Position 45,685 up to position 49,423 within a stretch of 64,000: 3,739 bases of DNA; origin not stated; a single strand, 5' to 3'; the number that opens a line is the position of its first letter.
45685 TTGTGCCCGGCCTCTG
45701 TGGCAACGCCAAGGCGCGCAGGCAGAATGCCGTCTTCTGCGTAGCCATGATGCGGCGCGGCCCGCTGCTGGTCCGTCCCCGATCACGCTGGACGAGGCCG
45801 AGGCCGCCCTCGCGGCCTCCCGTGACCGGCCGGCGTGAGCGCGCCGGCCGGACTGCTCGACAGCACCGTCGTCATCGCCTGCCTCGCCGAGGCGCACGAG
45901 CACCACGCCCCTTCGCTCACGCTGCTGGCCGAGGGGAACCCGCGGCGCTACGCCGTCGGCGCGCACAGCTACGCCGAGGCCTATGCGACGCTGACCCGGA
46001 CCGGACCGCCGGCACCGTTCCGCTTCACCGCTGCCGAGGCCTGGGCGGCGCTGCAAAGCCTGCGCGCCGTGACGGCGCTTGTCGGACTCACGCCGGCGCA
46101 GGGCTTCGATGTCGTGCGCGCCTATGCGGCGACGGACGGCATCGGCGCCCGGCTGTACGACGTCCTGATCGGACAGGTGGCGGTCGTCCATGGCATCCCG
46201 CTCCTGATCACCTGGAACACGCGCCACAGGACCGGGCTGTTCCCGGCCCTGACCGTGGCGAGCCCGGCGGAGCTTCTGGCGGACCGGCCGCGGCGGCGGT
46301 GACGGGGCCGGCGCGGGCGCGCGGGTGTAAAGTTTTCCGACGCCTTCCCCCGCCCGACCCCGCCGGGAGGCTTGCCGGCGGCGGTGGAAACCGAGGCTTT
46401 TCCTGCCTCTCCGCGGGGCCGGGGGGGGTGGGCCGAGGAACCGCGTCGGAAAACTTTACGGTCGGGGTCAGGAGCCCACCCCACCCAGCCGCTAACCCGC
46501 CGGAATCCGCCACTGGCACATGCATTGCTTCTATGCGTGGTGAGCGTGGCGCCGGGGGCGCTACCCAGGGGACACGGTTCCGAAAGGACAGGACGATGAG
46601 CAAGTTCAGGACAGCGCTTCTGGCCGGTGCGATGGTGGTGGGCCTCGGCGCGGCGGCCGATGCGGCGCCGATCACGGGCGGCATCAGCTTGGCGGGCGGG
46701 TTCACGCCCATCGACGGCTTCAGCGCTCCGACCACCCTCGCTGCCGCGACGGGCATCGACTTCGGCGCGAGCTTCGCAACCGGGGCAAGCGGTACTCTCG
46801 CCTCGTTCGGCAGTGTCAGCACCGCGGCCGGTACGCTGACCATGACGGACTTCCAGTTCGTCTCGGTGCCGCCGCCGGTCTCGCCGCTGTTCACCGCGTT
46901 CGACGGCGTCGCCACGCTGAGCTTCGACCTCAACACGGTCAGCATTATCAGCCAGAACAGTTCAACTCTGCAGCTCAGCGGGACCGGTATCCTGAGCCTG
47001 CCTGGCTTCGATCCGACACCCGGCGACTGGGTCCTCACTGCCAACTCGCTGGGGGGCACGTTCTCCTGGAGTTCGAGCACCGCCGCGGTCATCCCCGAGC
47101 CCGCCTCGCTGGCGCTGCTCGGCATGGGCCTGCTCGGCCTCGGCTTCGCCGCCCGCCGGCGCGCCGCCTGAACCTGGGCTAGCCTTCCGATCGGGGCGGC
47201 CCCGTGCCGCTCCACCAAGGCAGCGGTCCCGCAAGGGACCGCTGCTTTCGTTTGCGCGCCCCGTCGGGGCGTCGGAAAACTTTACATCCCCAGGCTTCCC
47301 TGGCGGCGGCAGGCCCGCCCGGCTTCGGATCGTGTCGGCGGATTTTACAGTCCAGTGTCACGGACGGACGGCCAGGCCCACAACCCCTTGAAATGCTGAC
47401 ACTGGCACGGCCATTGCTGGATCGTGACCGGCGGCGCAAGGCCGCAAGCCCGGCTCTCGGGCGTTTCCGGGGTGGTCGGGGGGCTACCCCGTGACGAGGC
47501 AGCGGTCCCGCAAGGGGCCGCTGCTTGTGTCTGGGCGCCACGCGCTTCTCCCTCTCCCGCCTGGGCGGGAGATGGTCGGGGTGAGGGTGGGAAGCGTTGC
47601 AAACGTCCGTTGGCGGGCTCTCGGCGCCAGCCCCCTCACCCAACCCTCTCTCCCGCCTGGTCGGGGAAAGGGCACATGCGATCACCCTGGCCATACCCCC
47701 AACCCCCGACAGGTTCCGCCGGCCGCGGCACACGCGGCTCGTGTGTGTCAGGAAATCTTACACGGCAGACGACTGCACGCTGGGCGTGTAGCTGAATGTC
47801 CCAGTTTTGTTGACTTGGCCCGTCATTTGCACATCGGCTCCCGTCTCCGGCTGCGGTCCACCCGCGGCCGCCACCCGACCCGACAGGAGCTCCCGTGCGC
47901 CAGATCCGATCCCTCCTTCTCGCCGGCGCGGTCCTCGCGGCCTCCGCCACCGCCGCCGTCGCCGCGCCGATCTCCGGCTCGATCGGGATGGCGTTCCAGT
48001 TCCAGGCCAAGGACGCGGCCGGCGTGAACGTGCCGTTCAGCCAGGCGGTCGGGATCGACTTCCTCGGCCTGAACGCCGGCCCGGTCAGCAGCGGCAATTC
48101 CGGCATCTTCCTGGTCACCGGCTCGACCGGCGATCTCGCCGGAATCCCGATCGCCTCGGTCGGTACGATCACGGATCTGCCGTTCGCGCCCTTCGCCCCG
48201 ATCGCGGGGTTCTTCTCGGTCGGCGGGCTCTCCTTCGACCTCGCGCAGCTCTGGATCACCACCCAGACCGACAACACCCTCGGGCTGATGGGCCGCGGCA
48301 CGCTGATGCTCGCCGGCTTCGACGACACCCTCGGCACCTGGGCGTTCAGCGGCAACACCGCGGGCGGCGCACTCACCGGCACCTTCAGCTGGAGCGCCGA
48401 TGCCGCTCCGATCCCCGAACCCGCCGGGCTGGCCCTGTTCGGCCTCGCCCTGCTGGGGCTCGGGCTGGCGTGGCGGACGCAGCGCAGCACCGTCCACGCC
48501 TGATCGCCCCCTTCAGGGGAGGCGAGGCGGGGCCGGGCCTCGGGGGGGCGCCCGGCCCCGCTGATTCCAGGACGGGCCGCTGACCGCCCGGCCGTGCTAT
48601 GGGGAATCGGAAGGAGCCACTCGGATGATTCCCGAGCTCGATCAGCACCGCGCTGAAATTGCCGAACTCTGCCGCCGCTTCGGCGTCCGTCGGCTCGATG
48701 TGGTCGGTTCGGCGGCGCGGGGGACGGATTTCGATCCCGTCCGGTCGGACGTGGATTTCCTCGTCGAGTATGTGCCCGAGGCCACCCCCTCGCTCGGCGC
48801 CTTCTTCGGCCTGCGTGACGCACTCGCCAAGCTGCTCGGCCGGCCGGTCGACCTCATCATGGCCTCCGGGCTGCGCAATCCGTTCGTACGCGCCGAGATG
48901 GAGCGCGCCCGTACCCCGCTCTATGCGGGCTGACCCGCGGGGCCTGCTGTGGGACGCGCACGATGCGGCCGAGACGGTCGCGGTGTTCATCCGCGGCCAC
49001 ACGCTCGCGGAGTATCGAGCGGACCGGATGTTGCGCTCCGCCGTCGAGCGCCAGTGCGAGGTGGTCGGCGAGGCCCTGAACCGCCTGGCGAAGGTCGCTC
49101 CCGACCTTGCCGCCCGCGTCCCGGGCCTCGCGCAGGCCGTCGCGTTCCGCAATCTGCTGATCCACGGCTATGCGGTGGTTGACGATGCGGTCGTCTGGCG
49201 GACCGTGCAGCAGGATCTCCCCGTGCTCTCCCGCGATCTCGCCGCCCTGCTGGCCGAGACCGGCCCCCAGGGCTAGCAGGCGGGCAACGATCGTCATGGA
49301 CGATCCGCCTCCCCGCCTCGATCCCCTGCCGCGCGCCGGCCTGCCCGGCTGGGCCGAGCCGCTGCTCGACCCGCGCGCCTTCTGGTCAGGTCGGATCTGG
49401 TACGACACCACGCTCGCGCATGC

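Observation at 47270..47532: Candidate PrsR/sigma-54-controlled small RNA inside a PEP-CTERM gene array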

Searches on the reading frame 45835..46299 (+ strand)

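Call 88: search_protein_families(library=pfam, proteins=[window:45835-46299:+], max_evalue=0.001)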
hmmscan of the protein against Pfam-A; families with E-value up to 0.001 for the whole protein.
window:45835-46299:+ (155 aa): 1 family
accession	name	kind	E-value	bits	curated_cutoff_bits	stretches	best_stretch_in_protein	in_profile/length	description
PF01850.27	PIN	-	7.5e-07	30.2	23.6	1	7-131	2-114/120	PIN domain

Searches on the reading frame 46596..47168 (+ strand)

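Call 84: search_protein_families(library=ncbifam, proteins=[window:46596-47168:+], max_evalue=0.01)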
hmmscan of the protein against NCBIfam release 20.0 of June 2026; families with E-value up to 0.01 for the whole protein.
window:46596-47168:+ (191 aa): 11 families
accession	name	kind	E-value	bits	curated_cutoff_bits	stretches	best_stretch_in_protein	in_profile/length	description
NF041538.1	PEP_EDSA_1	subfamily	5.6e-10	39.4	100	1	109-189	230-307/307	EDSAP-1 family PEP-CTERM protein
NF038125.1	PEP_CTERM_THxN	subfamily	2.2e-08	34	85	1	155-189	214-246/246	THxN family PEP-CTERM protein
NF038126.1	PEP_CTERM_FxDxF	subfamily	7.7e-08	32.7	50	1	8-189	2-165/165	FxDxF family PEP-CTERM protein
NF038118.1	PEP_CTERM_CCXG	equivalog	3.4e-06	26.9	90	1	155-189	165-199/199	CCXG family PEP-CTERM protein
NF033554.9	floc_PepA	equivalog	3e-05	24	80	1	47-189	133-260/261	flocculation-associated PEP-CTERM protein PepA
NF038124.1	PEP_CTERM_TLD_A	exception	0.00017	21.3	100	1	163-189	208-234/235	PEP_CTERM-anchored TLD domain-containing protein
NF038120.1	PEP_CTERM_QFxxD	subfamily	0.00022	21.2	80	1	163-189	190-214/215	NF038120 family PEP-CTERM protein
TIGR02595.1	PEP_CTERM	domain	0.00026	21.6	16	1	166-189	1-23/24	PEP-CTERM sorting domain-containing protein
NF041927.1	Xrt_dep_XDP1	equivalog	0.00037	20.5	125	1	161-189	214-242/242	exosortase-dependent surface protein XDP1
NF038129.1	PEP_NF038129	equivalog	0.0004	20.3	65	1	127-189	133-194/194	NF038129 family PEP-CTERM protein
NF033947.0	PEP-cistern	hypoth_equivalog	0.0008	19.2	60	1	157-188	164-195/195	cistern family PEP-CTERM protein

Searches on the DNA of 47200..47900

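Call 44: search_rna_families(source=window, start=47200, end=47900, threshold=evalue, max_evalue=10)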
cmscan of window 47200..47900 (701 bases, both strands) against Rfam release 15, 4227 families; matches with E-value up to 10: 20.
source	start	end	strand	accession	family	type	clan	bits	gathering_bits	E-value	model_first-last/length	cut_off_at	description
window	47538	47589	+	RF02795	Pab91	Gene; snRNA; snoRNA; HACA-box;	-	23.8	71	0.053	1-57/57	no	Pab91 RNA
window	47561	47655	+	RF02007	mir-1237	Gene; miRNA;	-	20.7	65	2.5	1-102/102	no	mir-1237 microRNA precursor family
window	47561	47660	+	RF03261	mir-1759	Gene; miRNA;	-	20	58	0.51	1-75/75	no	mir-1759 microRNA precursor family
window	47563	47657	+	RF03499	mir-702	Gene; miRNA;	-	19.2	70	2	1-103/103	no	mir-702 microRNA precursor family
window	47639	47676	-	RF03520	mir-3059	Gene; miRNA;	-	19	88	0.57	1-59/59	no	mir-3059 microRNA precursor family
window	47567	47655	+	RF03924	mir-1228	Gene; miRNA;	-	18.4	88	3.1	1-73/73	no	mir-1228 microRNA precursor family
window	47569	47650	+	RF00942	mir-1224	Gene; miRNA;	-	18.2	105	2.2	1-86/86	no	mir-1224 microRNA precursor family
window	47564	47658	-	RF03433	mir-2576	Gene; miRNA;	-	17.9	83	6.7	1-120/120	no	mir-2576 microRNA precursor family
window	47566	47653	+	RF03964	mir-H1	Gene; miRNA;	-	17.7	97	4.8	1-85/85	no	mir-H1 microRNA precursor family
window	47569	47650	-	RF00707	mir-197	Gene; miRNA;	-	17.5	74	5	1-75/75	no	mir-197 microRNA precursor family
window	47560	47662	+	RF04279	mir-H20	Gene; miRNA;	CL00141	17.3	99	2.4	1-82/82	no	mir-H20 microRNA precursor family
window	47566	47655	-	RF03964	mir-H1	Gene; miRNA;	-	17.1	97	6.5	1-85/85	no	mir-H1 microRNA precursor family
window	47563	47659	+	RF00912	mir-877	Gene; miRNA;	-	16.9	47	2.3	1-86/86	no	mir-877 microRNA precursor family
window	47569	47650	-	RF00942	mir-1224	Gene; miRNA;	-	16.9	105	4.8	1-86/86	no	mir-1224 microRNA precursor family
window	47562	47658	+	RF03340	mir-6511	Gene; miRNA;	-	16.4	87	8.2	1-67/67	no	mir-6511 microRNA precursor family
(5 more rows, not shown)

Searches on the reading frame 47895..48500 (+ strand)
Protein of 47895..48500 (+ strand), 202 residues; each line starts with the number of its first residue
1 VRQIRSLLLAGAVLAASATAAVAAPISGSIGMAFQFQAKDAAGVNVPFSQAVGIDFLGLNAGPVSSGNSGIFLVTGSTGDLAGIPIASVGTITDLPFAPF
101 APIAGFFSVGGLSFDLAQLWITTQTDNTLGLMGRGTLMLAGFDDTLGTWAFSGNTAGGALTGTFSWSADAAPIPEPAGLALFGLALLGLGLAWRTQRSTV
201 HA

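Call 52: find_homologous_proteins(query=window:47895-48500:+, max_evalue=1e-10)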
Query window:47895-48500:+ (202 aa): 61 proteins with E <= 1e-10 among 8000 candidates.
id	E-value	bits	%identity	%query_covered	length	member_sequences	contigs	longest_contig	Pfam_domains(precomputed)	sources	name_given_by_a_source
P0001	8.8e-120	416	100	100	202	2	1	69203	-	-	-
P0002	5.2e-108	377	91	100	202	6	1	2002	-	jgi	jgi:hypothetical protein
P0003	4.8e-106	371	89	100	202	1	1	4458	-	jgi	jgi:hypothetical protein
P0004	8.7e-106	370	89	100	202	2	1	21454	PF07589.17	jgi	jgi:hypothetical protein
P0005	4.1e-104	365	87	100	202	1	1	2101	-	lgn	-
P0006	4.2e-103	361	88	100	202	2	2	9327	-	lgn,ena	-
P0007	2.2e-102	359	86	100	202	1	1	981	-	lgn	-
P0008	8.3e-102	357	86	100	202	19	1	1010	-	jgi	jgi:hypothetical protein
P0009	1.0e-101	357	86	100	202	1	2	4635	-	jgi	jgi:hypothetical protein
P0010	1.4e-101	356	86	100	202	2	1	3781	PF07589.17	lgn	-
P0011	4.3e-101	355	86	100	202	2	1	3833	-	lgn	-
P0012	8.7e-101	354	85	100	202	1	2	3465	PF07589.17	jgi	jgi:hypothetical protein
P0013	3.1e-100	352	85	100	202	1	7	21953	-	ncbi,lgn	-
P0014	3.5e-100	352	85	100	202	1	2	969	-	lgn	-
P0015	1.9e-99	349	83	100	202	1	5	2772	-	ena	-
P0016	2.4e-99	349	84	100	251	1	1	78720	PF07589.17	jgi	jgi:hypothetical protein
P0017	1.3e-97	343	82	100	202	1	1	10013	-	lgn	-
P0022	1.8e-91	323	80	100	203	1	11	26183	PF07589.17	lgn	-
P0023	6.1e-89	315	81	92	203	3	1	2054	PF07589.17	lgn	-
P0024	8.6e-86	305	76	100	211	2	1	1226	PF07589.17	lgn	-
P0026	1.6e-56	209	58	87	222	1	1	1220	-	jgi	jgi:hypothetical protein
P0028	2.4e-45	173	55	86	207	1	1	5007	PF07589.17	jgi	jgi:hypothetical protein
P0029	3.1e-44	169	51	77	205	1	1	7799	PF07589.17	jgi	jgi:hypothetical protein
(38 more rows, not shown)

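Call 53: find_encoding_contigs(protein=P0022, flank=2000, max_places=3)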
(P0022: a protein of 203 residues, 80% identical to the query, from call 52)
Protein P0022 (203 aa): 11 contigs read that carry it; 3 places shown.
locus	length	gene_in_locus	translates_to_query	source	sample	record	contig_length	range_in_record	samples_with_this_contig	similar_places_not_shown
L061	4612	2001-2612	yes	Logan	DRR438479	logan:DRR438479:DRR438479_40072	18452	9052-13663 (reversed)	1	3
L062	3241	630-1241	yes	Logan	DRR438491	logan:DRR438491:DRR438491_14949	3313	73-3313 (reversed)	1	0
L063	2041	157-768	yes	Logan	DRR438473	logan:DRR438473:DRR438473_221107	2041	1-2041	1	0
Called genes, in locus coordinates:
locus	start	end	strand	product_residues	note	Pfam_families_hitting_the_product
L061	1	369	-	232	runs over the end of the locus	PF07589:PEP_exosort_dom (weak)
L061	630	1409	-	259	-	PF07589:PEP_exosort_dom (weak)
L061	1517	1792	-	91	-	-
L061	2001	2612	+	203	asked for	PF07589:PEP_exosort_dom (weak)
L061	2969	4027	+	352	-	PF13480:Acetyltransf_6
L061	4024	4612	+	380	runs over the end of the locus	PF13439:Glyco_transf_4, PF13579:Glyco_trans_4_4, PF00534:Glycos_transf_1, PF13692:Glyco_trans_1_4, PF13524:Glyco_trans_1_2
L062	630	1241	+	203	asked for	PF07589:PEP_exosort_dom (weak)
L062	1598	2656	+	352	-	PF13480:Acetyltransf_6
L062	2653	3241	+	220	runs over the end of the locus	?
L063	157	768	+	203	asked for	PF07589:PEP_exosort_dom (weak)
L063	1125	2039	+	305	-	?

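Call 54: find_encoding_contigs(protein=P0017, flank=2000, max_places=2)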
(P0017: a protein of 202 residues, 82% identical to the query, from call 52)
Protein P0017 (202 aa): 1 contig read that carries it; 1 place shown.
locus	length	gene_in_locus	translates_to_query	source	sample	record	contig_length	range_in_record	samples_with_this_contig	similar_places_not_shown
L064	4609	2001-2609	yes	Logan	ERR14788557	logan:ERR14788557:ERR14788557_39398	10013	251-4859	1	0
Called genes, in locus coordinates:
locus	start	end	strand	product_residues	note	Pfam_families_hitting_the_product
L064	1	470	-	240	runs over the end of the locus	?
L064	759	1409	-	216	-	PF07589:PEP_exosort_dom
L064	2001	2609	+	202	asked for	-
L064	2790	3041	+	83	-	PF02604:PhdYeFM_antitox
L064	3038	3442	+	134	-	PF01850:PIN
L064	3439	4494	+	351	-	PF13480:Acetyltransf_6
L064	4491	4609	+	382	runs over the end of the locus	PF13439:Glyco_transf_4, PF13579:Glyco_trans_4_4, PF00534:Glycos_transf_1, PF13692:Glyco_trans_1_4, PF13524:Glyco_trans_1_2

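Call 55: find_encoding_contigs(protein=P0016, flank=2000, max_places=2)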
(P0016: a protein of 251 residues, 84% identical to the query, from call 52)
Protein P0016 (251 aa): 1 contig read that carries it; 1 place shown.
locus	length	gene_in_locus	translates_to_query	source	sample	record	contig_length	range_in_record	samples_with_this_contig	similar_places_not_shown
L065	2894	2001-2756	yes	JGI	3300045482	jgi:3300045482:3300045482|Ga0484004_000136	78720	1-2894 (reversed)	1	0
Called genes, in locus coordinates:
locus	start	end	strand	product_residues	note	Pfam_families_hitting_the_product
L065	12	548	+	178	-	PF07589:PEP_exosort_dom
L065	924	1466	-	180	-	PF07589:PEP_exosort_dom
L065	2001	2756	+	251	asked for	PF07589:PEP_exosort_dom (weak)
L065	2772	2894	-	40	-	?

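Call 58: find_encoding_contigs(protein=P0024, flank=2000, max_places=2)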
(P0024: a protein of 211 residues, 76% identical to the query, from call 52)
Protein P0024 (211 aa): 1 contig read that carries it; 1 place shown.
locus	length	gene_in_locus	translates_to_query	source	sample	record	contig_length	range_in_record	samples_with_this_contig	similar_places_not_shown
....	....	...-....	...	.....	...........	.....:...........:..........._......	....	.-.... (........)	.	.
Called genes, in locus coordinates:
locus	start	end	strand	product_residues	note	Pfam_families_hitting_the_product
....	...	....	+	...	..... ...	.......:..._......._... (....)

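Call 59: find_encoding_contigs(protein=P0028, flank=2000, max_places=2)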
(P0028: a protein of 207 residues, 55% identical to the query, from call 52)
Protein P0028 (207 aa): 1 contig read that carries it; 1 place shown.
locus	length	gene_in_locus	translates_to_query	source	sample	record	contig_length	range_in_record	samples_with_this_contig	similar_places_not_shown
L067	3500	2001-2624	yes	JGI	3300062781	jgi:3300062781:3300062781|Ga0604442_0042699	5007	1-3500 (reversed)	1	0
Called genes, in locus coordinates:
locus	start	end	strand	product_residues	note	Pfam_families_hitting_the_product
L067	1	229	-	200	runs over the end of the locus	PF02469:Fasciclin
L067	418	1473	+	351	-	PF26363:Phospholipase-like (weak), PF01764:Lipase_3 (faint)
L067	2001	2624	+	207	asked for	PF07589:PEP_exosort_dom (weak)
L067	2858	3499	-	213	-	?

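Call 60: find_encoding_contigs(protein=P0029, flank=2000, max_places=2)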
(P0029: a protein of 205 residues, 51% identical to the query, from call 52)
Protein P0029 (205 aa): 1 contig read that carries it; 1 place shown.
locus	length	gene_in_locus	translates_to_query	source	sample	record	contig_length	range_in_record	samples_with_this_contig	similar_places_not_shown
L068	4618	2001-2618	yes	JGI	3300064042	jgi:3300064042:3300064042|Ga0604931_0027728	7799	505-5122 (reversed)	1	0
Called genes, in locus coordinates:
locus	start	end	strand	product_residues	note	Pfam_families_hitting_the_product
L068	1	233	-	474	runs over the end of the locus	PF00512:HisKA, PF02518:HATPase_c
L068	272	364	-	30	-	-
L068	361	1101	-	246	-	PF00561:Abhydrolase_1 (faint)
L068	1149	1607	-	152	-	-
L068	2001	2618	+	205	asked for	PF07589:PEP_exosort_dom (weak)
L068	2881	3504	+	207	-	PF07589:PEP_exosort_dom (weak)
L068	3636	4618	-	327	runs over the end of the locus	PF03372:Exo_endo_phos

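Call 63: find_encoding_contigs(protein=P0023, flank=2000, max_places=2)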
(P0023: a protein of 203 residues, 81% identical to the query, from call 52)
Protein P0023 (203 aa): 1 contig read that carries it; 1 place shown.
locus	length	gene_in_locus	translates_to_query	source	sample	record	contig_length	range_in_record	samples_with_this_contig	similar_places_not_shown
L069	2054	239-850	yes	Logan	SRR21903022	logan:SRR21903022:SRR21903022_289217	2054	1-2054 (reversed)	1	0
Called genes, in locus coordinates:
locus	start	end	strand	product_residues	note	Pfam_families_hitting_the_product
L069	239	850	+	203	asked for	PF07589:PEP_exosort_dom (weak)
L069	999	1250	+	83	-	PF02604:PhdYeFM_antitox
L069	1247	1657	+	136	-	PF01850:PIN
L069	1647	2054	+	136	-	?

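Call 64: find_encoding_contigs(protein=P0015, flank=2000, max_places=3)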
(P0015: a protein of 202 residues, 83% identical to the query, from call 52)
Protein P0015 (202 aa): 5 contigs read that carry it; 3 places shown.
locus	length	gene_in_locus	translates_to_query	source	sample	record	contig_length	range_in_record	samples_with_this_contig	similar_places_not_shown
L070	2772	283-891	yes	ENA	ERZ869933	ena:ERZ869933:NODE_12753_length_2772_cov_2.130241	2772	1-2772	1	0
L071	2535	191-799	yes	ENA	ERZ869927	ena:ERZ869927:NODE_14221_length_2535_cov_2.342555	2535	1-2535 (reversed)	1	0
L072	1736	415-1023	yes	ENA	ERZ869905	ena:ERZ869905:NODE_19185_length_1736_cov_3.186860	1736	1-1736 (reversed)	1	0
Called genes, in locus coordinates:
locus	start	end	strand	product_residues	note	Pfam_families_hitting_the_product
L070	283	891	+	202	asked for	-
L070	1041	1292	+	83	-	PF02604:PhdYeFM_antitox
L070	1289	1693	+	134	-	PF01850:PIN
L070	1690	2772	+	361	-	?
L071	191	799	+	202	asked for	-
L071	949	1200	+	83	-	PF02604:PhdYeFM_antitox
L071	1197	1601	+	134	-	PF01850:PIN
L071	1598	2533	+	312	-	?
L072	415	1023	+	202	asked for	-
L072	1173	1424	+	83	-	PF02604:PhdYeFM_antitox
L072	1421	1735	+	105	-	?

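Call 65: find_encoding_contigs(protein=P0026, flank=2000, max_places=2)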
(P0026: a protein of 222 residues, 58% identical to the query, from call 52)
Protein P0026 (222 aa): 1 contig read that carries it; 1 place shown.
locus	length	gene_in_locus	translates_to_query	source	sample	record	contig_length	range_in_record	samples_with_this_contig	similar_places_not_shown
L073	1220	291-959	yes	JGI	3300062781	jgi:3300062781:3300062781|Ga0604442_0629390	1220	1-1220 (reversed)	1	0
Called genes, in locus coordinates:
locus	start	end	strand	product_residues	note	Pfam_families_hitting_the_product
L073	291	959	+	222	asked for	-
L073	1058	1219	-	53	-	?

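Call 84: search_protein_families(library=ncbifam, proteins=[window:47895-48500:+], max_evalue=0.01)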
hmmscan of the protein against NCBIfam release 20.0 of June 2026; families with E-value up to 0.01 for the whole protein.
window:47895-48500:+ (202 aa): 5 families
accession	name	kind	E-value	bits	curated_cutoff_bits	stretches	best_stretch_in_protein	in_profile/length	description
NF041538.1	PEP_EDSA_1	subfamily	1.3e-05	25.1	100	1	166-194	278-305/307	EDSAP-1 family PEP-CTERM protein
NF038125.1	PEP_CTERM_THxN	subfamily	1.3e-05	24.9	85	1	163-195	214-245/246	THxN family PEP-CTERM protein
NF038126.1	PEP_CTERM_FxDxF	subfamily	0.00037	20.8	50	1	152-194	122-164/165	FxDxF family PEP-CTERM protein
NF033554.9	floc_PepA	equivalog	0.00054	19.8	80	1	168-195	232-259/261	flocculation-associated PEP-CTERM protein PepA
NF038129.1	PEP_NF038129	equivalog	0.00093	19.1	65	1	130-195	124-193/194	NF038129 family PEP-CTERM protein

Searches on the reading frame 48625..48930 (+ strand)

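Call 88: search_protein_families(library=pfam, proteins=[window:48625-48930:+], max_evalue=0.001)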
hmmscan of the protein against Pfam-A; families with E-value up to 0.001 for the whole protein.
window:48625-48930:+ (102 aa): 1 family
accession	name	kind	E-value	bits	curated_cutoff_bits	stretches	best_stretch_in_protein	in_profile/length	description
PF01909.29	NTP_transf_2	-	3.7e-09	37.3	21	1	14-91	7-85/93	Nucleotidyltransferase domain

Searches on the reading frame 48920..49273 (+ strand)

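Call 88: search_protein_families(library=pfam, proteins=[window:48920-49273:+], max_evalue=0.001)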
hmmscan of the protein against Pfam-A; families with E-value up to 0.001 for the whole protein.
window:48920-49273:+ (118 aa): 1 family
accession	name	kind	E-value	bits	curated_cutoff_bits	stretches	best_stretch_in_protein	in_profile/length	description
PF01934.22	HepT-like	-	5.3e-19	68.5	23.5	1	15-107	3-117/120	Ribonuclease HepT-like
